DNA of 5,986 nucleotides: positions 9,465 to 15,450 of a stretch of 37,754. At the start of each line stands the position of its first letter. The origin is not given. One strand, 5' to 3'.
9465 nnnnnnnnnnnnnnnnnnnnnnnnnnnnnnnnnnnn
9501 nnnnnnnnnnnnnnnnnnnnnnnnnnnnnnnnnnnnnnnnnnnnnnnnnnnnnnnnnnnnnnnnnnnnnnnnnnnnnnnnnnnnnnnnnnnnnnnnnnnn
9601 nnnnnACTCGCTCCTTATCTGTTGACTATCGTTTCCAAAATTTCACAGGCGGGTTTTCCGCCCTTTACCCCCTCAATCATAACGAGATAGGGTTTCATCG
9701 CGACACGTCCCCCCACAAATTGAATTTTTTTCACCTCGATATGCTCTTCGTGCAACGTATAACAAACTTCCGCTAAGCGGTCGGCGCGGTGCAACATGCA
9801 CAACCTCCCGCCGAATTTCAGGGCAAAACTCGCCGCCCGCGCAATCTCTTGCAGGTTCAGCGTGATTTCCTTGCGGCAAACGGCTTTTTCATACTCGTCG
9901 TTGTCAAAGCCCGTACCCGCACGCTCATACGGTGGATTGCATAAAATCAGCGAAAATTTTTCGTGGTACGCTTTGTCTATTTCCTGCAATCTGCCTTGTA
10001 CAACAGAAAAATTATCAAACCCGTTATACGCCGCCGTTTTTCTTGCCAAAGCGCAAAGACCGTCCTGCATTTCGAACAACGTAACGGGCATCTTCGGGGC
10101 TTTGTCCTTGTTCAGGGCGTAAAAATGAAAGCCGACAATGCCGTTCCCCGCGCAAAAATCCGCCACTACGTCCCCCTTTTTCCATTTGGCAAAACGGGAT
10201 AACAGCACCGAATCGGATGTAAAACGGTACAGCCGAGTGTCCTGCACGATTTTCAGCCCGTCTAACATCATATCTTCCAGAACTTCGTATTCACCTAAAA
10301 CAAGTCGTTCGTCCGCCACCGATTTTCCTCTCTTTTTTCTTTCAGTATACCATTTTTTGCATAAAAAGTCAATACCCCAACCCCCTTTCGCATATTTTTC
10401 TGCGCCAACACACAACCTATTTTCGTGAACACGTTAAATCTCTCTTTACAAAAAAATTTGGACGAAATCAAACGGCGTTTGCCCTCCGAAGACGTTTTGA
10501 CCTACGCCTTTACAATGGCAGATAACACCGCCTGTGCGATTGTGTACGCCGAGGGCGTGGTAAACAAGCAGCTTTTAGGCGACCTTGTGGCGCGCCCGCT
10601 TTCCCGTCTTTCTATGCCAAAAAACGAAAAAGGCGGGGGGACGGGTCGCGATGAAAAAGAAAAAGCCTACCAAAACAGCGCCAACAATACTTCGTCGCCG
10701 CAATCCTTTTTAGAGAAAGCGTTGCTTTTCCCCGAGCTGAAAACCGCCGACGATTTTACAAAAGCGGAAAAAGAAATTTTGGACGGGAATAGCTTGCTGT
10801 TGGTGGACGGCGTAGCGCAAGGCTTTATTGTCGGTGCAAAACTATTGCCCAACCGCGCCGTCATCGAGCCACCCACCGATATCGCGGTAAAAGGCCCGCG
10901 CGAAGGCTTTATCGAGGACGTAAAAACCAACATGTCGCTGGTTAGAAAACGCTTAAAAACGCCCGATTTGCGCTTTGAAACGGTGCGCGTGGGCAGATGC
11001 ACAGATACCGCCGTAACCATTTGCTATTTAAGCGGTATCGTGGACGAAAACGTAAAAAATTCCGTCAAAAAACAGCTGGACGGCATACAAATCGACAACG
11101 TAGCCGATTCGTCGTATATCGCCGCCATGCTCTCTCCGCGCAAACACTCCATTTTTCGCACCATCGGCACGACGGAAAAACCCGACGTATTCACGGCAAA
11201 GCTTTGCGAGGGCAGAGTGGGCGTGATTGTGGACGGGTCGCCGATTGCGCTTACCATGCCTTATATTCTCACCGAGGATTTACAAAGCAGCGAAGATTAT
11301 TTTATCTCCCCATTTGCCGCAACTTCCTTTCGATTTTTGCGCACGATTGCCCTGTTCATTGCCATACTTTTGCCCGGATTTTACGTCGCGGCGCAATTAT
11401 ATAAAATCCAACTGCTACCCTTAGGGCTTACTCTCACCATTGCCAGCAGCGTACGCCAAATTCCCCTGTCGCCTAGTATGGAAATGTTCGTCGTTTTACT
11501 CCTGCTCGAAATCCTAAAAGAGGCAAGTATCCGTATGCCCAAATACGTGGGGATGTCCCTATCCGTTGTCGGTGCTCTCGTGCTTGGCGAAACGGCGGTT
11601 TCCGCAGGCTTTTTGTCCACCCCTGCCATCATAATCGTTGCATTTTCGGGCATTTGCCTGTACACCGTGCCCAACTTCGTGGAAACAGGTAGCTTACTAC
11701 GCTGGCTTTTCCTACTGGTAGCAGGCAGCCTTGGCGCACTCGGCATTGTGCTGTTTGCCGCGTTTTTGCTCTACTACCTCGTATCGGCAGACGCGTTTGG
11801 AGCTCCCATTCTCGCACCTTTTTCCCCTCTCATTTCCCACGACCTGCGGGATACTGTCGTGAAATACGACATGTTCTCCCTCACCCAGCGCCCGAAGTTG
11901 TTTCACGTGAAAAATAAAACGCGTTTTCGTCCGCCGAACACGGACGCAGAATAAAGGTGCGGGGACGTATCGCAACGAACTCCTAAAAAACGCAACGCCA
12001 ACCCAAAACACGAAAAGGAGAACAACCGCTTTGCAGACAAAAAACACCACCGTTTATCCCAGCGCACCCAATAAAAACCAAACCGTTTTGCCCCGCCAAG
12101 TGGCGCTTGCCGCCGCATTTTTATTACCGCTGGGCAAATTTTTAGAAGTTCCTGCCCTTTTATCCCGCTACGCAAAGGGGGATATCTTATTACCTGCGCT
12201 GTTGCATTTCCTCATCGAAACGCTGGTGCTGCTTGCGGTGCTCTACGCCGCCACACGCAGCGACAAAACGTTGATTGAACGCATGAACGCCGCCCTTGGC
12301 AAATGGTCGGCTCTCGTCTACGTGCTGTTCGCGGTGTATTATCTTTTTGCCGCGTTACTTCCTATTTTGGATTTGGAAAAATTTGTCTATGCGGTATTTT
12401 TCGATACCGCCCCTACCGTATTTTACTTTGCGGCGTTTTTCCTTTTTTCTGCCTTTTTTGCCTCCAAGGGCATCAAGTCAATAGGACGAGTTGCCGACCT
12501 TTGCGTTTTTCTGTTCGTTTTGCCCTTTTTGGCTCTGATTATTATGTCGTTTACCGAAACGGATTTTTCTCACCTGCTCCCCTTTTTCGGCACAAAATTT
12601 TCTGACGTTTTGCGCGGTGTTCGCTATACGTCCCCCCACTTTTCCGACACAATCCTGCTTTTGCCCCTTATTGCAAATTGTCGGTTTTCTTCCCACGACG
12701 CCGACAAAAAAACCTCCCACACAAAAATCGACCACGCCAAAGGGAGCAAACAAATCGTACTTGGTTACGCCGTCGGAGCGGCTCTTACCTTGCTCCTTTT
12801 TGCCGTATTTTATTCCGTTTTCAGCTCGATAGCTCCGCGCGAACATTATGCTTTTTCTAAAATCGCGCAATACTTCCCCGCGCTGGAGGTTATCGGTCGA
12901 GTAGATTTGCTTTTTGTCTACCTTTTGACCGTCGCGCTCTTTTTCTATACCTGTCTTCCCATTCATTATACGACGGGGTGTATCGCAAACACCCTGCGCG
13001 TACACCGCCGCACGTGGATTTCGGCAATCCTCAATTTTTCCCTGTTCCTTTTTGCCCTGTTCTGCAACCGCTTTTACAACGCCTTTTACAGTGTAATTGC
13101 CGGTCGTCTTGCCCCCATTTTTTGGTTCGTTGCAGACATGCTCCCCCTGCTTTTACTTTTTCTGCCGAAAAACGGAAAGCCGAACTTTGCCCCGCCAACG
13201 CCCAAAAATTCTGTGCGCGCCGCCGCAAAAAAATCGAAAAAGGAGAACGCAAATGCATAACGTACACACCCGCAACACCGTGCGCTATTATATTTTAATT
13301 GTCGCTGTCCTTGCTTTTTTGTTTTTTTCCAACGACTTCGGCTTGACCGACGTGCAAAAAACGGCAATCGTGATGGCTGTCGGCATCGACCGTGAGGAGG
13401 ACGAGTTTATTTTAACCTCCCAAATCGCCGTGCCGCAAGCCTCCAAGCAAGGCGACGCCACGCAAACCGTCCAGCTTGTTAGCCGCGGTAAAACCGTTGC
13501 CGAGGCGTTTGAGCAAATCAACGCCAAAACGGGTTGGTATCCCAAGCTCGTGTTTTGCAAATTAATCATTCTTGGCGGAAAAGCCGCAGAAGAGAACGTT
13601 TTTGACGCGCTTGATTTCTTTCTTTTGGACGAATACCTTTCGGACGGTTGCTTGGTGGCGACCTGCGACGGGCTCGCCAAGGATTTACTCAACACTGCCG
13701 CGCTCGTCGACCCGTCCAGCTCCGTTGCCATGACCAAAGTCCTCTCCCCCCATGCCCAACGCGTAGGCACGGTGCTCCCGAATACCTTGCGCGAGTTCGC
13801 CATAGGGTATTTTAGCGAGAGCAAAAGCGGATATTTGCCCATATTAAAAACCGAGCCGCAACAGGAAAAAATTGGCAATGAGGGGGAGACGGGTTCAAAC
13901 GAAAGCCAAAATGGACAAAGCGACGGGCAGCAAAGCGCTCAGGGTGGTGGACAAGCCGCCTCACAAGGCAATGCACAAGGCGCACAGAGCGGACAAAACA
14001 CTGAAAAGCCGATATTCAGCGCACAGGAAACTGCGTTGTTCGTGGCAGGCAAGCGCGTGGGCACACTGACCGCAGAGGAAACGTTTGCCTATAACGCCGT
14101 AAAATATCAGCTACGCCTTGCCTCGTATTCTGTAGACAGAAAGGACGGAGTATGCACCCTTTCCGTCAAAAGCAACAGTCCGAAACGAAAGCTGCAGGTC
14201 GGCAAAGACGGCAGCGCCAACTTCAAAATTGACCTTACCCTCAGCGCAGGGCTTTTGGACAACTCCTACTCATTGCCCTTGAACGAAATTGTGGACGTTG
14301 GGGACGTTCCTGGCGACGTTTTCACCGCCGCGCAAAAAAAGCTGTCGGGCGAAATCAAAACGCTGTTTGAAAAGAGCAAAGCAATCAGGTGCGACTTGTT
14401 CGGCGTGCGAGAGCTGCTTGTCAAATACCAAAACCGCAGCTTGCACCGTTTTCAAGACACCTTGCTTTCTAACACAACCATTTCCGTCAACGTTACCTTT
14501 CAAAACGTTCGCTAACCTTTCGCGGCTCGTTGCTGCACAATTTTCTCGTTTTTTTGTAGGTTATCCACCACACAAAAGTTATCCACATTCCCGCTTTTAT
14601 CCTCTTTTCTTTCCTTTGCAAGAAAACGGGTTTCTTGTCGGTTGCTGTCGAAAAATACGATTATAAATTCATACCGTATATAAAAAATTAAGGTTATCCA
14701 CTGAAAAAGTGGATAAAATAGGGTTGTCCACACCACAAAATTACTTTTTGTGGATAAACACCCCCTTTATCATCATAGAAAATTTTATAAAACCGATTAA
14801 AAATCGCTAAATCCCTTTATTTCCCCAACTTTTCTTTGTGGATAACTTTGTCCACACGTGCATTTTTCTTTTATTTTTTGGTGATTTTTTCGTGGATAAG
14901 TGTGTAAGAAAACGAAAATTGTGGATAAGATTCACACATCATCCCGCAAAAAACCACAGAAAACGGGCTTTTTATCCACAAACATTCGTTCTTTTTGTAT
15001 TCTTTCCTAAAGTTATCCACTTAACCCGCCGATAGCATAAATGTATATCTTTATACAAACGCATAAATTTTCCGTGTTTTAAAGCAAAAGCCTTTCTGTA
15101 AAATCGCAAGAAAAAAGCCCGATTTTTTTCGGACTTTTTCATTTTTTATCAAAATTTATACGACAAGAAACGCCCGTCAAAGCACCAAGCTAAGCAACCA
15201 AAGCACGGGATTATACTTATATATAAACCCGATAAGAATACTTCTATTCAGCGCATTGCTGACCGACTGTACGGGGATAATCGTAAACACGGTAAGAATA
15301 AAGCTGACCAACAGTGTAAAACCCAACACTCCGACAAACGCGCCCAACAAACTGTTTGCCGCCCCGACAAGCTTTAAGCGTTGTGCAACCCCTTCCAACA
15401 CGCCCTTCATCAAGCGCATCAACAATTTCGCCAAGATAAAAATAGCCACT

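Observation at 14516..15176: Orphan high-density DnaA-box cluster (12 boxes, 5 perfect) in a 660-bp convergent intergenic region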

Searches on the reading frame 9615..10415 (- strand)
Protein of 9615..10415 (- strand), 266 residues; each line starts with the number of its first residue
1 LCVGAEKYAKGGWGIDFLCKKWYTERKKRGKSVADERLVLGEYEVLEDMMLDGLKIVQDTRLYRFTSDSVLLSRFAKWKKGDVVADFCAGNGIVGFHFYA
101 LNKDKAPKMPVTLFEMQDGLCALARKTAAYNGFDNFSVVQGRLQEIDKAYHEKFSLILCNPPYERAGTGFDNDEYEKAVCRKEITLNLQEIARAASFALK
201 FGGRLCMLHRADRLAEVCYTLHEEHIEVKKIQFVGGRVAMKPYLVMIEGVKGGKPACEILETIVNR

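Call 7: search_protein_families(library=ncbifam, proteins=[window:9615-10415:-])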
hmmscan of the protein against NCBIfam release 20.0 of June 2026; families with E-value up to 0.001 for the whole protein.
window:9615-10415:- (266 aa): 6 families
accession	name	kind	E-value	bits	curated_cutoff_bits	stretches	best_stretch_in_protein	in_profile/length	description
TIGR03534.1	RF_mod_PrmC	equivalog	2e-09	37.3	199.1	1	74-225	80-235/253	peptide chain release factor N(5)-glutamine methyltransferase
NF011529.0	PRK14968.1-3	equivalog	3.2e-08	33.2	162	1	49-163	3-108/198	putative methyltransferase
NF047853.1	tRm6a37MtseTrmN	equivalog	3.4e-08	33.5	350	1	65-223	28-182/244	tRNA(1)(Val) (adenine(37)-N(6))-methyltransferase TrmN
NF011528.0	PRK14968.1-2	equivalog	3.7e-05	23.3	171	1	52-163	10-117/205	putative methyltransferase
TIGR00537.1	hemK_rel_arch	hypoth_equivalog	0.00013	21.7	87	1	63-166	2-95/179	HemK2/MTQ2 family protein methyltransferase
NF007023.0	PRK09489.1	equivalog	0.00015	21.1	295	1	68-164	185-272/342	16S rRNA (guanine(1207)-N(2))-methyltransferase RsmC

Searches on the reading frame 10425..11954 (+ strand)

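Call 7: search_protein_families(library=ncbifam, proteins=[window:10425-11954:+])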
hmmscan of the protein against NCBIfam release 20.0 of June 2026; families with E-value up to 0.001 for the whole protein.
window:10425-11954:+ (509 aa): 1 family
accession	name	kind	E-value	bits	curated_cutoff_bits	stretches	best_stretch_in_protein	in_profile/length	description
NF052514.1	SpGerGerXA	equivalog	1.7e-81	274.3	850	1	96-500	69-477/479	spore germination protein GerXA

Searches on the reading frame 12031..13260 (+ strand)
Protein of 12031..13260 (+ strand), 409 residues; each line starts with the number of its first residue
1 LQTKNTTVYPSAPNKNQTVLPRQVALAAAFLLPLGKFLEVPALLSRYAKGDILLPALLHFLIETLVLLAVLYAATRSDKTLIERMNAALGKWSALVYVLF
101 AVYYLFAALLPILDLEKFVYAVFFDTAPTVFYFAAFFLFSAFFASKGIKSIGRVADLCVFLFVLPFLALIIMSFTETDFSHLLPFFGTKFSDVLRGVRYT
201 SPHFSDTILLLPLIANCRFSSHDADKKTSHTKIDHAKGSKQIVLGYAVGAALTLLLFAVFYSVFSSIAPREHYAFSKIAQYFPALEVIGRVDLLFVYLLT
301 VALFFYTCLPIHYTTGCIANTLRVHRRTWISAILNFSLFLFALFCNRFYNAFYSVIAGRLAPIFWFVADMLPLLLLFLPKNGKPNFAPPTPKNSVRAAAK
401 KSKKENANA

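Call 7: search_protein_families(library=ncbifam, proteins=[window:12031-13260:+])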
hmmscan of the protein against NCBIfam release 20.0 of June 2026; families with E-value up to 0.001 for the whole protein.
window:12031-13260:+ (409 aa): 1 family
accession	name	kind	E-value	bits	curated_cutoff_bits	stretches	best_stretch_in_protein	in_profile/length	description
TIGR00912.1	2A0309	subfamily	3.5e-19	69.4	139.55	1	35-378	20-348/357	endospore germination permease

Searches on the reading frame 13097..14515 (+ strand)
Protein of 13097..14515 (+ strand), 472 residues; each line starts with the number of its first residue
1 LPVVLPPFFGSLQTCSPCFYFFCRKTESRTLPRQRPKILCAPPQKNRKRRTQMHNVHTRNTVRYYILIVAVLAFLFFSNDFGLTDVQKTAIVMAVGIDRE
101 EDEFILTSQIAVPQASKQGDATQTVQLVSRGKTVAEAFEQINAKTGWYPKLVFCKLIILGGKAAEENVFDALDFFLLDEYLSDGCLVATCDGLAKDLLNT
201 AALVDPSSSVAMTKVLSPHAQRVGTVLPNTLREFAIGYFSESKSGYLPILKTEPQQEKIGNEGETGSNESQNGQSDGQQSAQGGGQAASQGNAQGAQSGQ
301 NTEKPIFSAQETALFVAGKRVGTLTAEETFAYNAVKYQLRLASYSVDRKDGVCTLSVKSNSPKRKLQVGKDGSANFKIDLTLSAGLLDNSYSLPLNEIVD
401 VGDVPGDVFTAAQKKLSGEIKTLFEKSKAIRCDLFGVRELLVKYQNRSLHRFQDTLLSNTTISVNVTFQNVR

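Call 7: search_protein_families(library=ncbifam, proteins=[window:13097-14515:+])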
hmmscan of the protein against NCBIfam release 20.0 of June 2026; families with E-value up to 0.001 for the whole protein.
window:13097-14515:+ (472 aa): 1 family
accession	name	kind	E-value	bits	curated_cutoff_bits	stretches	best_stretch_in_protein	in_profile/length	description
TIGR02887.1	spore_ger_x_C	subfamily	3.1e-38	131.7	163.25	1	65-468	3-362/371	Ger(x)C family spore germination protein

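Call 9: search_protein_families(library=pfam, proteins=[window:13097-14515:+])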
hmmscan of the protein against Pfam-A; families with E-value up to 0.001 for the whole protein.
window:13097-14515:+ (472 aa): 2 families
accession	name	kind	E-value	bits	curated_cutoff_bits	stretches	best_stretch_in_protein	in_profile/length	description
PF25198.1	Spore_GerAC_N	-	3.5e-30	105.6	27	1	85-251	4-175/176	Spore germination protein N-terminal domain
PF05504.16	Spore_GerAC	-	4.6e-11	43.6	23.6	1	311-468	2-161/167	Spore germination B3/ GerAC like, C-terminal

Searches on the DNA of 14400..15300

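Call 56: search_rna_families(source=window, start=14400, end=15300, threshold=evalue, max_evalue=1)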
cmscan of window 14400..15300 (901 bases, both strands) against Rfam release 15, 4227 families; matches with E-value up to 1: 5.
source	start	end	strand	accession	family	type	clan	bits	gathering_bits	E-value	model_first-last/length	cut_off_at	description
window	15099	15183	-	RF00121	MicC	Gene; sRNA;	-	27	90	0.12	1-123/123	no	MicC RNA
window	15109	15193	-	RF00513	Trp_leader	Cis-reg; leader;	-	23.1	41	0.042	1-100/100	no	Tryptophan operon leader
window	15080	15158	+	RF02621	BSnc120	Gene; sRNA;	-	17.4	114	0.85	1-88/88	no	Brucella sRNA 120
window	14911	14994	-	RF02477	GlsR9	Gene; snRNA; snoRNA; CD-box;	-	17.1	95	0.88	1-79/79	no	Small nucleolar RNA GlsR9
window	15111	15245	-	RF02634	EF3314_EF3315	Gene; sRNA;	-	15.1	100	0.9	1-141/141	no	Enterococcus sRNA EF3314_EF3315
